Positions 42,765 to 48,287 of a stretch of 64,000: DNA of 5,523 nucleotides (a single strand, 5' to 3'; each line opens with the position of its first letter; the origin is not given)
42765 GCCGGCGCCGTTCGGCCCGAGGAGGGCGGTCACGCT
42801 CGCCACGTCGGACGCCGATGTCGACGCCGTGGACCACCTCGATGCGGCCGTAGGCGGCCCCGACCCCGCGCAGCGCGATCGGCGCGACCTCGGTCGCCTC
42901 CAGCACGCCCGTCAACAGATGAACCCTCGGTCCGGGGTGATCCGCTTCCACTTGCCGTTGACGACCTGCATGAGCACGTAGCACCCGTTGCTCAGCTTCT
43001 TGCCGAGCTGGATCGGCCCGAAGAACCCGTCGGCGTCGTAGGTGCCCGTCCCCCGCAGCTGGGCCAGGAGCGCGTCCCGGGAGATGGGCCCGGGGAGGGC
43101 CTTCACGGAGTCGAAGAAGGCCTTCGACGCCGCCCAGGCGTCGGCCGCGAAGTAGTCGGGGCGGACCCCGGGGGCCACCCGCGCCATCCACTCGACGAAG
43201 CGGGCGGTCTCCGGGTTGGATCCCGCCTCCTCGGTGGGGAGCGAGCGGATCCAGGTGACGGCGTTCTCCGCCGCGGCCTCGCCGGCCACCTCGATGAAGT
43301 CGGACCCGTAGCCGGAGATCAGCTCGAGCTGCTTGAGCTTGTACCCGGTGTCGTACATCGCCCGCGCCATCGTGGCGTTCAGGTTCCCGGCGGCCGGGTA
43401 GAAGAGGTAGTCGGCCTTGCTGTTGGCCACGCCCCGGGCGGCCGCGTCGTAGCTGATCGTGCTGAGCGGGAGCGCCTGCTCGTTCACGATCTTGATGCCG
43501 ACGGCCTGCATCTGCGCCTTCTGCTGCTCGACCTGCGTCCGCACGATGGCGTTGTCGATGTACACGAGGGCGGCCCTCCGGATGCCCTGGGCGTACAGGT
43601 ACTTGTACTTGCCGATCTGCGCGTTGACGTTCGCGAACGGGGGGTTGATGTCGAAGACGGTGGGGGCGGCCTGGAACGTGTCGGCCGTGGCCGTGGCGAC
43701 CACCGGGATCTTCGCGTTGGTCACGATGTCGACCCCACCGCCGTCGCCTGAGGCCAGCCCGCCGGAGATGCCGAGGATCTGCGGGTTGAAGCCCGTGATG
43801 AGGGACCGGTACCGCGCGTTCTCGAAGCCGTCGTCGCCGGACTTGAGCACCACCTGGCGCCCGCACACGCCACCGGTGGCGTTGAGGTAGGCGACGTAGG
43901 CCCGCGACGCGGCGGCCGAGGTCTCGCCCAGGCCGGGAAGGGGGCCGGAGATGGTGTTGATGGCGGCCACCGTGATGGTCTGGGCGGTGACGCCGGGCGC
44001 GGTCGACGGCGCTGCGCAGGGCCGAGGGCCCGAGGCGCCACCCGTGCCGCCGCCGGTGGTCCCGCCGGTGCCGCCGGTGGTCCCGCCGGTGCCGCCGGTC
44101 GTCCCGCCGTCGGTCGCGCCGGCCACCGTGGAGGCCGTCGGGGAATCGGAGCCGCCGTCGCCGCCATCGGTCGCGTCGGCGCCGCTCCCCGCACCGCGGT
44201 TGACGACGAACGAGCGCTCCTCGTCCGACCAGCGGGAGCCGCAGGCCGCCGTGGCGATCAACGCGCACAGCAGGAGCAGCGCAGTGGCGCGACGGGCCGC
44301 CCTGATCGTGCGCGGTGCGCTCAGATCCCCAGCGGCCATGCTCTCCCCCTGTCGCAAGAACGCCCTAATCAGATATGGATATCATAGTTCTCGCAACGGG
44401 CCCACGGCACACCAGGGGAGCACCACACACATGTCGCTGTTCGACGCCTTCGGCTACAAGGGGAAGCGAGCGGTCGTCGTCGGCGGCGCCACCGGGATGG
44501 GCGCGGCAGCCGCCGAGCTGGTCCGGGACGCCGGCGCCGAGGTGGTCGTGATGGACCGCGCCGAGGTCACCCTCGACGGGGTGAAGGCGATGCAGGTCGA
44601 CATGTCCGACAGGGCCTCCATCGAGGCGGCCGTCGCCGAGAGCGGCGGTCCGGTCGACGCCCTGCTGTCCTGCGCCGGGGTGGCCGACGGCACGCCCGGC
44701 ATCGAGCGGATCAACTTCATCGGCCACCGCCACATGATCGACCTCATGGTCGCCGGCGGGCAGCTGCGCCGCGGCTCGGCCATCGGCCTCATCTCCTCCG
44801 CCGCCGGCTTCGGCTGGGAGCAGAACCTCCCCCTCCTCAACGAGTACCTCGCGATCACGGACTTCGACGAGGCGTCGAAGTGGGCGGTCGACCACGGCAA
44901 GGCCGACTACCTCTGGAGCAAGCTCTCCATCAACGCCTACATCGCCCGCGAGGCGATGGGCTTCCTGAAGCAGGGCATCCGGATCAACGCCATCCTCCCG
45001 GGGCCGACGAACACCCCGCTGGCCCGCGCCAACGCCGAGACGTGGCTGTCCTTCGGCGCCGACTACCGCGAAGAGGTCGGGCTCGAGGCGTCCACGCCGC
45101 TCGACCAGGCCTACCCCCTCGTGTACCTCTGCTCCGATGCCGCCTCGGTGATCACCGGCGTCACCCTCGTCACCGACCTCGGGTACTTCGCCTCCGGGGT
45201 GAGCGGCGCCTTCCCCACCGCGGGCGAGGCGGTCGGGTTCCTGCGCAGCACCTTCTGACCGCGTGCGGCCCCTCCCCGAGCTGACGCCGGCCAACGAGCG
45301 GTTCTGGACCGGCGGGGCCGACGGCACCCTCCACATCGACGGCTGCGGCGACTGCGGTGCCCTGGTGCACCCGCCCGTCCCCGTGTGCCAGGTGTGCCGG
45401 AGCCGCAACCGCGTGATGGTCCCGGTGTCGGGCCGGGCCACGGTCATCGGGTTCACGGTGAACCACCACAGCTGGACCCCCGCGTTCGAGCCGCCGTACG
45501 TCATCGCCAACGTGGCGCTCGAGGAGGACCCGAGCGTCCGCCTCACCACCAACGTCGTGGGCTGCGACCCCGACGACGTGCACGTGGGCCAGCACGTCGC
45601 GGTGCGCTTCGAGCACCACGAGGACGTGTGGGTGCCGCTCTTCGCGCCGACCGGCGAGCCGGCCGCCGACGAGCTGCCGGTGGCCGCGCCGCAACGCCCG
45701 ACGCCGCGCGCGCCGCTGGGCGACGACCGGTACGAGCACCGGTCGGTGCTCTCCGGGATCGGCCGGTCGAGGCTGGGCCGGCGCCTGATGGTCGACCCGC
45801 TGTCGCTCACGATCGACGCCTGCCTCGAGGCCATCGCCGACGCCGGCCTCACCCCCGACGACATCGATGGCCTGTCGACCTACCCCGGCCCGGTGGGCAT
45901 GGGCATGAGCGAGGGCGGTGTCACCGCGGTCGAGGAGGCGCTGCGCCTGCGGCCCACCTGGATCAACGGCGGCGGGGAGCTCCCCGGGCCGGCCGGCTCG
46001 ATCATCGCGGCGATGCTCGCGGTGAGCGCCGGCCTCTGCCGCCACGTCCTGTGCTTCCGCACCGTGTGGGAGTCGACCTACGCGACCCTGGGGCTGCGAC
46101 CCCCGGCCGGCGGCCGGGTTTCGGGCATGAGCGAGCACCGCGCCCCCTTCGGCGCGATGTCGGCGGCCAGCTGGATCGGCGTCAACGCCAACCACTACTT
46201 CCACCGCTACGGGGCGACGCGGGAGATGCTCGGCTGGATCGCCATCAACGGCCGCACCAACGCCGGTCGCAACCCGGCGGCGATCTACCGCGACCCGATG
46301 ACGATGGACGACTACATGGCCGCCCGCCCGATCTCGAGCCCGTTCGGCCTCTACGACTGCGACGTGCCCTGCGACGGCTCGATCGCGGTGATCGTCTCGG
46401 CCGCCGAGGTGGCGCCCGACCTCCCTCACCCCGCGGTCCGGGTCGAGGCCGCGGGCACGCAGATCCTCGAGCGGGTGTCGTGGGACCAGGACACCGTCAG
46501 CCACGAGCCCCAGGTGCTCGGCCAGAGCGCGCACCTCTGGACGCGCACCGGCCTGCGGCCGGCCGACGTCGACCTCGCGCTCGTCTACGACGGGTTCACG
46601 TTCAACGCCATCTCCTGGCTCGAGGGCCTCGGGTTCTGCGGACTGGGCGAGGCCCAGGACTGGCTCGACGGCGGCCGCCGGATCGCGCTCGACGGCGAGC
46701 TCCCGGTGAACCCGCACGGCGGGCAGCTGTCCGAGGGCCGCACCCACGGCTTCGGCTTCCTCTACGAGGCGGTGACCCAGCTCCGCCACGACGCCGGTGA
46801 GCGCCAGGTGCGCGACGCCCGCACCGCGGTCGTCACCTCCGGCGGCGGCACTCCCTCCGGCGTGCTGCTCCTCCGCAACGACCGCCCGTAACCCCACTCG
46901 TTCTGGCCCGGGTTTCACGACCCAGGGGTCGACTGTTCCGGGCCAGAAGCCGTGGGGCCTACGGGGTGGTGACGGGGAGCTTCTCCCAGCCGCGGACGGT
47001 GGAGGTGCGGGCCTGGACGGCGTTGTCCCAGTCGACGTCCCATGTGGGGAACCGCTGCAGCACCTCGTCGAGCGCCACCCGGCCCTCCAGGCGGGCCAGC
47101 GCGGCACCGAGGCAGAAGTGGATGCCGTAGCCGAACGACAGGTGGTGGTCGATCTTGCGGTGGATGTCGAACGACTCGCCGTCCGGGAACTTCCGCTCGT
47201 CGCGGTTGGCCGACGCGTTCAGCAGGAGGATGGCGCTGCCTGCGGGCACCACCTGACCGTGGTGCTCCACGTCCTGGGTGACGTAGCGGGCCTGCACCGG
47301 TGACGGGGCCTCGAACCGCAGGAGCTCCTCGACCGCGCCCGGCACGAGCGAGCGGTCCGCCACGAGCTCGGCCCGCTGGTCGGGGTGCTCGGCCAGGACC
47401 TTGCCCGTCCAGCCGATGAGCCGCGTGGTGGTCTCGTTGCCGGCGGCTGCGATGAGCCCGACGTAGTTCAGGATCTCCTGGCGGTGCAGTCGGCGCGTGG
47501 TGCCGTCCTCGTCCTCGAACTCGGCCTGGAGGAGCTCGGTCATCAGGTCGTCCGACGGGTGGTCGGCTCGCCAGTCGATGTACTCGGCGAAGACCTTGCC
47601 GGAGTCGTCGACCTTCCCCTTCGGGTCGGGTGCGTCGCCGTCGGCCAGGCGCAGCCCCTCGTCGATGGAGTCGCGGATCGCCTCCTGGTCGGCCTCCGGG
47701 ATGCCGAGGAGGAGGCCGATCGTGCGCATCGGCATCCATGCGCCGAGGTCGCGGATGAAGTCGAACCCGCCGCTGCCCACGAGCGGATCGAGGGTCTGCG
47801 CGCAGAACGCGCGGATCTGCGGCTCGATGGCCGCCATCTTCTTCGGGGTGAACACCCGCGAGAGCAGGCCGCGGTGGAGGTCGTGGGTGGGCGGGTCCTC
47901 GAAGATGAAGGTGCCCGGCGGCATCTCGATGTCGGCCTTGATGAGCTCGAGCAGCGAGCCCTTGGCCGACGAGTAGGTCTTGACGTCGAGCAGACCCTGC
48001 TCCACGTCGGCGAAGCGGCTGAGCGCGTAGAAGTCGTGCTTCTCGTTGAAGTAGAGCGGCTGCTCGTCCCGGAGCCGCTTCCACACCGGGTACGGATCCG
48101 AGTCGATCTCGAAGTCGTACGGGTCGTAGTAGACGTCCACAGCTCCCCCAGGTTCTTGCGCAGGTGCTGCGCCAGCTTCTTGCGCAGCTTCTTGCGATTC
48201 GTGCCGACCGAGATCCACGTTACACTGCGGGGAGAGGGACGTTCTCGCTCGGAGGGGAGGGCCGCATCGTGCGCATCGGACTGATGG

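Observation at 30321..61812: About 30 reading-frame breaks, mostly +1, all lie right of 30.3 kb and none lie in the first 30 kb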

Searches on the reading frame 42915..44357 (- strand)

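Call 63: search_protein_families(library=pfam, proteins=[window:42915-44357:-], max_evalue=0.001)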
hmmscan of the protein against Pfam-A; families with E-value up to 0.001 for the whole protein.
window:42915-44357:- (481 aa): 1 family
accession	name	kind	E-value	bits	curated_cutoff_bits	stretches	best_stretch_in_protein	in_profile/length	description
PF13458.12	Peripla_BP_6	-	2e-42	146.5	31.7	1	127-468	1-342/343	Periplasmic binding protein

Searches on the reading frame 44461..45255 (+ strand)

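Call 63: search_protein_families(library=pfam, proteins=[window:44461-45255:+], max_evalue=0.001)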
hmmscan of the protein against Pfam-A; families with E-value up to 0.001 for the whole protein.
window:44461-45255:+ (265 aa): 3 families
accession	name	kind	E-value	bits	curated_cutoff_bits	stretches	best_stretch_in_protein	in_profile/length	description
PF13561.12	adh_short_C2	-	1.8e-20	74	27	1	10-242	3-235/236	Enoyl-(Acyl carrier protein) reductase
PF00106.31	adh_short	-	3.8e-13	49.8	26.6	1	2-79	1-92/195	short chain dehydrogenase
PF01370.27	Epimerase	-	1.2e-05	25.2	20.9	1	5-136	2-137/240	NAD dependent epimerase/dehydratase family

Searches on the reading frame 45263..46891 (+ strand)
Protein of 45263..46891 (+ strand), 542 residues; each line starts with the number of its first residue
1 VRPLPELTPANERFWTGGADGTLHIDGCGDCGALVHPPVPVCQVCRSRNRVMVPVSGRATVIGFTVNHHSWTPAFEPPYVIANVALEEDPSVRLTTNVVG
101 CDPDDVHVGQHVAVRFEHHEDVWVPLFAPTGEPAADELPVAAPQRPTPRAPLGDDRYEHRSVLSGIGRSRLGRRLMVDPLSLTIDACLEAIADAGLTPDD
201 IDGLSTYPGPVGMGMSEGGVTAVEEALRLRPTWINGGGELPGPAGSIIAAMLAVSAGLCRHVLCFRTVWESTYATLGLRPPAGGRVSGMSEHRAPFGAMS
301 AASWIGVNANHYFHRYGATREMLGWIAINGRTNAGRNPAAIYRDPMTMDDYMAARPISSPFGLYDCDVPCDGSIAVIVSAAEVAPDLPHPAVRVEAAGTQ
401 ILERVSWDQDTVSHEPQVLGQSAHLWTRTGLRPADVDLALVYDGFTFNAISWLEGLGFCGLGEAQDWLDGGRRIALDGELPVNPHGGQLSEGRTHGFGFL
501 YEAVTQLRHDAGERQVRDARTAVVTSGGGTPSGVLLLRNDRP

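Call 4: find_encoding_contigs(protein=window:45263-46891:+, flank=10000, max_places=6)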
Protein window:45263-46891:+ (542 aa): no gene with exactly this product is on record in the collection.

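Call 6: find_related_loci(query=window:45263-46891:+, collection=genome_contigs, flank=10000)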
Query window:45263-46891:+ (542 aa) in genome_contigs; peptide patterns used: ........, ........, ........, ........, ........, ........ (x = any residue, [..] = any of these).
600 stretches matched a pattern (row limit reached: there are more); 579 encode a relative of the query (tblastn E <= 1e-3); the best 80 are kept; 80 distinct loci.
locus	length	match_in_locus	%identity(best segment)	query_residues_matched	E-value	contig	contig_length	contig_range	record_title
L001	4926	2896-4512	77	1-540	0e+0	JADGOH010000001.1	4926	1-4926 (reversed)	MAG: Acidimicrobiales bacterium isolate Chersky_362 k127_41018, whole genome shotgun sequence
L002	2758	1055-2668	77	2-540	0e+0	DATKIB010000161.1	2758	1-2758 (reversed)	MAG TPA_asm: Acidimicrobiales bacterium isolate SMAG_U14593 k141_2437887, whole genome shotgun sequence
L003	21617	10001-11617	76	1-540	0e+0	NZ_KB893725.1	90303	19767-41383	Parafrankia elaeagni strain BMG5.12 B207DRAFT_scaffold_27.28, whole genome shotgun sequence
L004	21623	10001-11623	78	1-540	0e+0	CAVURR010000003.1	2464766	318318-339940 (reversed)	MAG: uncultured Iamiaceae bacterium isolate MFD09730.bin.2.15 genome assembly, contig: contig_171, whole genome shotgun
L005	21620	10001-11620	77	1-540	0e+0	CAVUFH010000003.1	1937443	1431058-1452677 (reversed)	MAG: uncultured Actinomycetes bacterium isolate MFD04944.bin.1.41 genome assembly, contig: contig_25551, whole genome sh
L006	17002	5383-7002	77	1-541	0e+0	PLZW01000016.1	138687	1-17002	MAG: Acidimicrobiaceae bacterium isolate palsa_738 73.20120700_P3D.105_contig_1306, whole genome shotgun sequence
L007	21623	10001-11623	78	1-540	0e+0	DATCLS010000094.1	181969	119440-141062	MAG TPA_asm: Acidimicrobiales bacterium isolate SMAG_U7128 k141_431194, whole genome shotgun sequence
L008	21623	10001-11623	77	1-540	0e+0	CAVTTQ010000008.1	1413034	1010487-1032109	MAG: uncultured Actinomycetota bacterium isolate MFD09671.bin.3.178 genome assembly, contig: contig_5793, whole genome s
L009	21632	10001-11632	78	1-538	0e+0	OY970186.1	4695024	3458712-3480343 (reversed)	MAG: uncultured Actinomycetes bacterium isolate MFD04967.bin.c.5 genome assembly, chromosome: 1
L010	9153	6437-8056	77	2-540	0e+0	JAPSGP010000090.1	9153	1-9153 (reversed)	MAG: Acidimicrobiia bacterium isolate BS_bin.037 NODE_1434_length_9153_cov_2.364613, whole genome shotgun sequence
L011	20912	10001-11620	77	1-540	0e+0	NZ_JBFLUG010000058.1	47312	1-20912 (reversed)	Parafrankia sp. FMc2 NODE_58_length_47312_cov_92.938285, whole genome shotgun sequence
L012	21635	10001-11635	77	1-539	0e+0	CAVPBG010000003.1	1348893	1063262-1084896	MAG: uncultured Actinomycetes bacterium isolate MFD00008.bin.2.129 genome assembly, contig: contig_21542, whole genome s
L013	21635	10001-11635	76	1-539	0e+0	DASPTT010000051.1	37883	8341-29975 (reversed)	MAG TPA_asm: Acidimicrobiales bacterium isolate SMAG_U12284 k141_1119979, whole genome shotgun sequence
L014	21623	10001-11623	76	1-540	0e+0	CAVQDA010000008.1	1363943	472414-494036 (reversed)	MAG: uncultured Actinomycetota bacterium isolate MFD02416.bin.2.193 genome assembly, contig: contig_35414, whole genome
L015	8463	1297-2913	75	1-540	0e+0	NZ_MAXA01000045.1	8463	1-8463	Parafrankia soli strain NRRL B-16219 contig_138, whole genome shotgun sequence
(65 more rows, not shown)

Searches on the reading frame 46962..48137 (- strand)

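Call 63: search_protein_families(library=pfam, proteins=[window:46962-48137:-], max_evalue=0.001)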
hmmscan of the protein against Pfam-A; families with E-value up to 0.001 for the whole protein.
window:46962-48137:- (392 aa): 1 family
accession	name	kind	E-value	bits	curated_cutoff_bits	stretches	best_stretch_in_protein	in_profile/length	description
PF00067.27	p450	-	1.6e-25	90.2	22.8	1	193-363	236-432/462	Cytochrome P450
